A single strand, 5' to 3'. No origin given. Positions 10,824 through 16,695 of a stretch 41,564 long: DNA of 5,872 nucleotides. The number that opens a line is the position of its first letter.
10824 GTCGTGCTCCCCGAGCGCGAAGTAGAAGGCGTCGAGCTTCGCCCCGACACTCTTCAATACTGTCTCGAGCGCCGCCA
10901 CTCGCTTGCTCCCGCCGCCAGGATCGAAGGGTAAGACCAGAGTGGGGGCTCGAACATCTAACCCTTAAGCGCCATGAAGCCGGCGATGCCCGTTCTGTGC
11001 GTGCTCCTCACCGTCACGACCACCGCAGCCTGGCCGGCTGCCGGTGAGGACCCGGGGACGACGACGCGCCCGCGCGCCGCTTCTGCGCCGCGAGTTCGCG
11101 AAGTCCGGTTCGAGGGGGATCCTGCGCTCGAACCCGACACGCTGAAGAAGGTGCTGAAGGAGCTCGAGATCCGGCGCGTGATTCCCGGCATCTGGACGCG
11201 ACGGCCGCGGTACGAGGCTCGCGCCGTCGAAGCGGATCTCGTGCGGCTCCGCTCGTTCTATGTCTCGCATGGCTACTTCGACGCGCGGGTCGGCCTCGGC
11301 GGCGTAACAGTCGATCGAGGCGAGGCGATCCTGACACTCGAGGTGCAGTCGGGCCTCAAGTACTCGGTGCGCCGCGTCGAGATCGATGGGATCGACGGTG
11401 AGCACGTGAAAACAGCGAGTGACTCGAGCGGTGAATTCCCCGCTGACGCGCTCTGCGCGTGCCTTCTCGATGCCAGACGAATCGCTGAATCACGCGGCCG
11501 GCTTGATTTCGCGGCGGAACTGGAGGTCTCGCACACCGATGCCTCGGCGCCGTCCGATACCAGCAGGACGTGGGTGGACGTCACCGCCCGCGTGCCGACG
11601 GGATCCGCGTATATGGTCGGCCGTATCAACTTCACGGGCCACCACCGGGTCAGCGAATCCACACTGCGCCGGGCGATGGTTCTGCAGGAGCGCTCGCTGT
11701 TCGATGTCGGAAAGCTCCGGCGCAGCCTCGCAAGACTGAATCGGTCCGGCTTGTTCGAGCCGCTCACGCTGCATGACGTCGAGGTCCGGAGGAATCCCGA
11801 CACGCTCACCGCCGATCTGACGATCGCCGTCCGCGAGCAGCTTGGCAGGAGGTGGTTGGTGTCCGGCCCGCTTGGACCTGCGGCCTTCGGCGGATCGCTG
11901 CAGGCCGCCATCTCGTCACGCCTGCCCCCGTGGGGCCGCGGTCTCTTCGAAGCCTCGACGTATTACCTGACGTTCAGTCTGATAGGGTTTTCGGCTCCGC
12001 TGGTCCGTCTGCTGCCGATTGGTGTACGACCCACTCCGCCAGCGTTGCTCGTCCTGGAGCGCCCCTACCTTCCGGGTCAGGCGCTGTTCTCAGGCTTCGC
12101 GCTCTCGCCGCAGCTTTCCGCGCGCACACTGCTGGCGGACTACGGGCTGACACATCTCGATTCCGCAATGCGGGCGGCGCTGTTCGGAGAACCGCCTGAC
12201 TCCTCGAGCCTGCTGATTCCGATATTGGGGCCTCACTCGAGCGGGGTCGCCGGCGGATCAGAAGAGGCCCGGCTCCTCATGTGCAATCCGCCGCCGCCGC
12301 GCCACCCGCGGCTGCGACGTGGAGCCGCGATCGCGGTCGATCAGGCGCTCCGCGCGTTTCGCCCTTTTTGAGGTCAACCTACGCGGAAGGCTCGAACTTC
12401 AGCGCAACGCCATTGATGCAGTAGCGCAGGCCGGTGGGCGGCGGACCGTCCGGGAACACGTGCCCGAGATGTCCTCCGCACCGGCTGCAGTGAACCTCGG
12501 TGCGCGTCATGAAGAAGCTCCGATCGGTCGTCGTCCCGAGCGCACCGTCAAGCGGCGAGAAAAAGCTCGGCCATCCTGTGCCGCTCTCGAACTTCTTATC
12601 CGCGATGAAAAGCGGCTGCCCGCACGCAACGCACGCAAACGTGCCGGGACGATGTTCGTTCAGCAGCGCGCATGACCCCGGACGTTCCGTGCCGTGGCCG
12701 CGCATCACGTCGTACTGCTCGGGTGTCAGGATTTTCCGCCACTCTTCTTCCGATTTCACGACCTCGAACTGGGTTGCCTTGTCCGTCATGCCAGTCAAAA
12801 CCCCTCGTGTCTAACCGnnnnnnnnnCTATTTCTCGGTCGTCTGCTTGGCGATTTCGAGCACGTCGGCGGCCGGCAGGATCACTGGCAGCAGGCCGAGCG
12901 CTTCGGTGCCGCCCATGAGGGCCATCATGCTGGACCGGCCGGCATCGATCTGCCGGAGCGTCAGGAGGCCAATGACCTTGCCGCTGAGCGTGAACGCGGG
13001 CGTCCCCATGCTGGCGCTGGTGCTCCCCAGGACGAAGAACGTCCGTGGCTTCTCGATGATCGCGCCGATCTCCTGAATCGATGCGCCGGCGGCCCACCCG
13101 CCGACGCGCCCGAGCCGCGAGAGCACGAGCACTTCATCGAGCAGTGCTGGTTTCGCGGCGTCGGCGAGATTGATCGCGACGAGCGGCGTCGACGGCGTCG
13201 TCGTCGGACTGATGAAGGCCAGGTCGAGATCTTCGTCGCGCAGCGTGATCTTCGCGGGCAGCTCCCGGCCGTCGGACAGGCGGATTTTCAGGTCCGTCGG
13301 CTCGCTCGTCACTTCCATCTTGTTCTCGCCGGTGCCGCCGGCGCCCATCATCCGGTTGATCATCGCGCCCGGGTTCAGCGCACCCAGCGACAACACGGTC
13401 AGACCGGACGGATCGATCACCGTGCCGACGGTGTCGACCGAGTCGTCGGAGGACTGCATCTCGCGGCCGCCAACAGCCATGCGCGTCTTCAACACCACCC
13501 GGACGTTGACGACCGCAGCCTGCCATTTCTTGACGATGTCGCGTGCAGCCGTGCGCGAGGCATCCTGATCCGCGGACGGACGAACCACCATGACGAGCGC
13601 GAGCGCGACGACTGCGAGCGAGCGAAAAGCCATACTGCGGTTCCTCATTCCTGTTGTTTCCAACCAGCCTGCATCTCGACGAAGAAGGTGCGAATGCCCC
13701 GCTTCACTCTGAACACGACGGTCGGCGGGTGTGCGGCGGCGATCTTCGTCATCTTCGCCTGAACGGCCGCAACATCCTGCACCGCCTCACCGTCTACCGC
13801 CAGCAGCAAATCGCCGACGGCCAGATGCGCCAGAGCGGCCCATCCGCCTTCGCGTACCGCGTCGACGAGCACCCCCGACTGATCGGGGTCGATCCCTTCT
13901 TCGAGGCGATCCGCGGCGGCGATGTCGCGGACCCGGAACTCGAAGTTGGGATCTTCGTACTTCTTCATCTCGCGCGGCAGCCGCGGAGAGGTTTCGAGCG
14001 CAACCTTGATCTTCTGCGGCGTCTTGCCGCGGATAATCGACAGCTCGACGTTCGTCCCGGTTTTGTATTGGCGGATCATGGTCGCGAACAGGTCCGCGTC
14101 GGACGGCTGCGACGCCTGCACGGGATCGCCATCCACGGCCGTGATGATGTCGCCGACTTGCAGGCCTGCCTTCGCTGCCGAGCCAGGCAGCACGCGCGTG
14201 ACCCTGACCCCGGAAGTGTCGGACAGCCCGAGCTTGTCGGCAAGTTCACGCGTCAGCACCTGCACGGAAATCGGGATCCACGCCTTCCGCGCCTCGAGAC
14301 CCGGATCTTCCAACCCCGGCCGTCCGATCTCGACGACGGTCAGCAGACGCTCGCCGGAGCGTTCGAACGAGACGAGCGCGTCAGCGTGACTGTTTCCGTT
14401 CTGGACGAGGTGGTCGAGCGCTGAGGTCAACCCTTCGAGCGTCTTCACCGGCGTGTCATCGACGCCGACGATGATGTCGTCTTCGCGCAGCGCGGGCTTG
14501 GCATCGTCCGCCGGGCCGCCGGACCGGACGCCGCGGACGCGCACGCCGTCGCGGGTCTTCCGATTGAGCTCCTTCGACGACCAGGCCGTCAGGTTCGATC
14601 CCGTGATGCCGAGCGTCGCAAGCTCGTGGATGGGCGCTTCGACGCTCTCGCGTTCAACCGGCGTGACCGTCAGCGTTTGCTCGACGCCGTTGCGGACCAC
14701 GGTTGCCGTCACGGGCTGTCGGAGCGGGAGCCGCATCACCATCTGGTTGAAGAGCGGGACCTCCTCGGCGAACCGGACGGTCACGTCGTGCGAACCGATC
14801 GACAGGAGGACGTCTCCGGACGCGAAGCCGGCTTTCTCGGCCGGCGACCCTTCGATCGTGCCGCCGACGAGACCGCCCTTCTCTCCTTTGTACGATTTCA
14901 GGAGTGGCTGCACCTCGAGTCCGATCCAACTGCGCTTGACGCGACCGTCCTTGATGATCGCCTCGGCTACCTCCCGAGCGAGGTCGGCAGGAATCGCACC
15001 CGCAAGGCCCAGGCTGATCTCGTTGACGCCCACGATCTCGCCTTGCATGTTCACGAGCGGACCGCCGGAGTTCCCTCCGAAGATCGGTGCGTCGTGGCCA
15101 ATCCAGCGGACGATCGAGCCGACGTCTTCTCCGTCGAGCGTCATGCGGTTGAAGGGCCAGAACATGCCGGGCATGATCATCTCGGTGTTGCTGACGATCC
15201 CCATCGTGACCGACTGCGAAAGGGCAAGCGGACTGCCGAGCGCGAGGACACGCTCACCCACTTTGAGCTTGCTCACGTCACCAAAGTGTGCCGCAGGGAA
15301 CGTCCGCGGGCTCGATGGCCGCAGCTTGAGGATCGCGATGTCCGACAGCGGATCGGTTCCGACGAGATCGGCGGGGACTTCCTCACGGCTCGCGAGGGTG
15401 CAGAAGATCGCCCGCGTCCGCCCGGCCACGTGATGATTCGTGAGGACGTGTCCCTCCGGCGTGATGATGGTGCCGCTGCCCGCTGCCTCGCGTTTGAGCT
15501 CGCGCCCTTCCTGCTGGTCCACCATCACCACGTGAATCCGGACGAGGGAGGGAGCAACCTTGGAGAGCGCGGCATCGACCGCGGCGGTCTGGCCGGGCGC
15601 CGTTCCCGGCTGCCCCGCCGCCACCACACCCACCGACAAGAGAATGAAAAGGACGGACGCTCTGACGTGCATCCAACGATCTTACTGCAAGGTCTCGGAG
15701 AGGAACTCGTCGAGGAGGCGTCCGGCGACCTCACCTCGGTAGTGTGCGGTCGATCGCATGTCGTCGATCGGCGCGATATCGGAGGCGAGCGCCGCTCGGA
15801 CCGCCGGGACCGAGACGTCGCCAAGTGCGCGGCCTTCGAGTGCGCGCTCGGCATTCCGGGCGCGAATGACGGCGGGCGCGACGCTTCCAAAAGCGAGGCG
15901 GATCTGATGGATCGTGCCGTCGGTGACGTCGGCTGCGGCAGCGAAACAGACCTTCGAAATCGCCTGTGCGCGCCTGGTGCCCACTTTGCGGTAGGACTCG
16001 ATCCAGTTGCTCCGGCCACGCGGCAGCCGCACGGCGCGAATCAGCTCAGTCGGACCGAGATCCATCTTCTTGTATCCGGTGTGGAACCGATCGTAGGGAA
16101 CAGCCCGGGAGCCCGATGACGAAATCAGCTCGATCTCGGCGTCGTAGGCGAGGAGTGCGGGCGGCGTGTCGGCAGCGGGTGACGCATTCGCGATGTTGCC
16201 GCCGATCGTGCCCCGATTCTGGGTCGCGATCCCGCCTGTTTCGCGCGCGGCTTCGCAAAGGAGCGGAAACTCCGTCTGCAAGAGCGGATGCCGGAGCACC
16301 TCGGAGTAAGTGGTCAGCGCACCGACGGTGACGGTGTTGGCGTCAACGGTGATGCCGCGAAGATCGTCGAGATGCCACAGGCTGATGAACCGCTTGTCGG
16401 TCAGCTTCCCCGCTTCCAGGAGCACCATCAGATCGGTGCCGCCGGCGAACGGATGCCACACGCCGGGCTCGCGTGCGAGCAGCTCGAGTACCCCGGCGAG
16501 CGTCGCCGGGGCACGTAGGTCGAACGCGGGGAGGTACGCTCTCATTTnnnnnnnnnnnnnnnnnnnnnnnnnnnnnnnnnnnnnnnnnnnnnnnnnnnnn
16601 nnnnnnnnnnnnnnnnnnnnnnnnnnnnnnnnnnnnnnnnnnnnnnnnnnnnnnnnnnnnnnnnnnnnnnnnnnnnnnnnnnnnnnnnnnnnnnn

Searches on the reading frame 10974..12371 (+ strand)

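Call 27: search_protein_families(library=pfam, proteins=[window:10974-12371:+], max_evalue=0.001)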
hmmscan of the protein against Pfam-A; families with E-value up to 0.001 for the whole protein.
window:10974-12371:+ (465 aa): 1 family
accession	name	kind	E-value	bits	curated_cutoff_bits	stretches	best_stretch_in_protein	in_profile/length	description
PF07244.20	POTRA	-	1.3e-19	71.1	21.3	2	213-288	1-78/79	Surface antigen variable number repeat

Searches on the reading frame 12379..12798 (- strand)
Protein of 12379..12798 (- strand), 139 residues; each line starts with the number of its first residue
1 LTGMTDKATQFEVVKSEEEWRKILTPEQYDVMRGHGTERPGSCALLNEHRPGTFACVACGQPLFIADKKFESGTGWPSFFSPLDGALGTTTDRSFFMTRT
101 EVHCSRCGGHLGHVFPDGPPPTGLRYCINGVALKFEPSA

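Call 27: search_protein_families(library=pfam, proteins=[window:12379-12798:-], max_evalue=0.001)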
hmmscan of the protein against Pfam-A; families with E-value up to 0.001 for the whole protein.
window:12379-12798:- (139 aa): 2 families
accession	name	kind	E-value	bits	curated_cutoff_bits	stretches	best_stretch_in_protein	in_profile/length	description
PF01641.26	SelR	-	1.3e-47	161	24.9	1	24-137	1-116/116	SelR domain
PF24046.1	At4g08330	-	0.00088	19.8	27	0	94-121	71-98/129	At4g08330 beta-tent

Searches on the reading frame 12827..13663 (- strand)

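Call 27: search_protein_families(library=pfam, proteins=[window:12827-13663:-], max_evalue=0.001)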
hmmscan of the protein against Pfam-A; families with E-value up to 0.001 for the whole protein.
window:12827-13663:- (278 aa): 1 family
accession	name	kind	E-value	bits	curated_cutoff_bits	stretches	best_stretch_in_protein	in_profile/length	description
PF13365.12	Trypsin_2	-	2.6e-06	28.7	27.6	1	123-233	29-144/144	Trypsin-like peptidase domain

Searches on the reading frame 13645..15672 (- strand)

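Call 27: search_protein_families(library=pfam, proteins=[window:13645-15672:-], max_evalue=0.001)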
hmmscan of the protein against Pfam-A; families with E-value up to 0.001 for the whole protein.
window:13645-15672:- (675 aa): 8 families
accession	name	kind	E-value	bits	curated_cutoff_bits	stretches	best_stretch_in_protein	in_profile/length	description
PF13180.12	PDZ_2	-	2.2e-32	111.6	27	4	486-559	11-80/80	PDZ domain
PF17820.7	PDZ_6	-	2.7e-29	101.1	27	3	491-525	2-35/54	PDZ domain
PF13365.12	Trypsin_2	-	3.7e-27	96.3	27.6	1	65-216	1-144/144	Trypsin-like peptidase domain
PF00595.29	PDZ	-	5.2e-27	94.5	23.2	2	485-535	21-74/81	PDZ domain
PF00089.32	Trypsin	-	2.1e-07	31.4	20.6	1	64-222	26-200/220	Trypsin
PF14685.13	PDZ_Tricorn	-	5.1e-07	30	25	0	500-550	34-80/88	Tricorn protease PDZ domain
PF19805.5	DUF6288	-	5.5e-06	26.2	26.3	0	489-560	3-77/402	Family of unknown function (DUF6288)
PF10459.15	Peptidase_S46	-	5.3e-05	22.5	22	0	197-217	630-650/698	Peptidase S46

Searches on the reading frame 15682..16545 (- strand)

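Call 27: search_protein_families(library=pfam, proteins=[window:15682-16545:-], max_evalue=0.001)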
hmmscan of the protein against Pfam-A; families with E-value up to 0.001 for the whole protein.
window:15682-16545:- (287 aa): 2 families
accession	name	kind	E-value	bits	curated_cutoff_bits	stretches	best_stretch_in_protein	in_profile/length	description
PF00941.27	FAD_binding_5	-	6.2e-43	147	27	1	8-176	3-169/170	FAD binding domain in molybdopterin dehydrogenase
PF03450.22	CO_deh_flav_C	-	2.2e-23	82.8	25.5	1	187-284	4-101/102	CO dehydrogenase flavoprotein C-terminal domain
